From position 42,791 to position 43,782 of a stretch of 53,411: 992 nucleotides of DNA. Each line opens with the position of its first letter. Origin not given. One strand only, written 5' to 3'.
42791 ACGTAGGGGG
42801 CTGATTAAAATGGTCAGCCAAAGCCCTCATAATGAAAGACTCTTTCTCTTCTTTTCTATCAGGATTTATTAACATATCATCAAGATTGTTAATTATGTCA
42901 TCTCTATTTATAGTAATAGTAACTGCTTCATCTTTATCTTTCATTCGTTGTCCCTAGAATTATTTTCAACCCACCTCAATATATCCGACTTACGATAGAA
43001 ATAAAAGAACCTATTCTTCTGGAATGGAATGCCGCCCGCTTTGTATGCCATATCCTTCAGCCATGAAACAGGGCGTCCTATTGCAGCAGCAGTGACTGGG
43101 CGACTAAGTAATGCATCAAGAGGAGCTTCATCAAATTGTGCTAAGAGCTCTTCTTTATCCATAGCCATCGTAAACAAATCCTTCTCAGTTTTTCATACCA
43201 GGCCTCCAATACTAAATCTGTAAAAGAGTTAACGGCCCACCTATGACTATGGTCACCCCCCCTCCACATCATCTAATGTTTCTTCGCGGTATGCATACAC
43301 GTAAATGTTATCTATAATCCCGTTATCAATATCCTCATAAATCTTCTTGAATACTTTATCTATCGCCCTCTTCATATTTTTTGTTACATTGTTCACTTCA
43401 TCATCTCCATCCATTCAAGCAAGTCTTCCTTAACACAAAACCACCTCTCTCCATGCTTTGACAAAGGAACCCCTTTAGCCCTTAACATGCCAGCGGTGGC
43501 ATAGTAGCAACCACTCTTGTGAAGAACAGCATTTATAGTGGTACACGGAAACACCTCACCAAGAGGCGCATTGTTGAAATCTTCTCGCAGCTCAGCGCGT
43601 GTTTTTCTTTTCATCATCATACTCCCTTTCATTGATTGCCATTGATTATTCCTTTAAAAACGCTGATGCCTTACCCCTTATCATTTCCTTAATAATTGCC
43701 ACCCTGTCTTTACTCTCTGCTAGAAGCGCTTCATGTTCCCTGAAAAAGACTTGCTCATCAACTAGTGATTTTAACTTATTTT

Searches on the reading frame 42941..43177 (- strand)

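Call 14: search_protein_families(library=phrogs, proteins=[window:42941-43177:-], max_evalue=0.01)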
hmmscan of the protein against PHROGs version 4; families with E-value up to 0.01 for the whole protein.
window:42941-43177:- (78 aa): 1 family
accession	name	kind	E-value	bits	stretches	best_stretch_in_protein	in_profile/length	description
phrog_2528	-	unknown function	1.9e-08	35.2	1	6-75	11-81/90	-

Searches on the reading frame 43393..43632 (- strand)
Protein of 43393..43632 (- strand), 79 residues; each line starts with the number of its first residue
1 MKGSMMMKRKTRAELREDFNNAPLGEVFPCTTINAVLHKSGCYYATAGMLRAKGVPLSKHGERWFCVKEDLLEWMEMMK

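Call 14: search_protein_families(library=phrogs, proteins=[window:43393-43632:-], max_evalue=0.01)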
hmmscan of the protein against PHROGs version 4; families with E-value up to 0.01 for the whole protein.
window:43393-43632:- (79 aa): 1 family
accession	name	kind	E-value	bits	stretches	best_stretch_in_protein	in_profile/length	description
phrog_2528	-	unknown function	9.1e-05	23.4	1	7-77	8-78/90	-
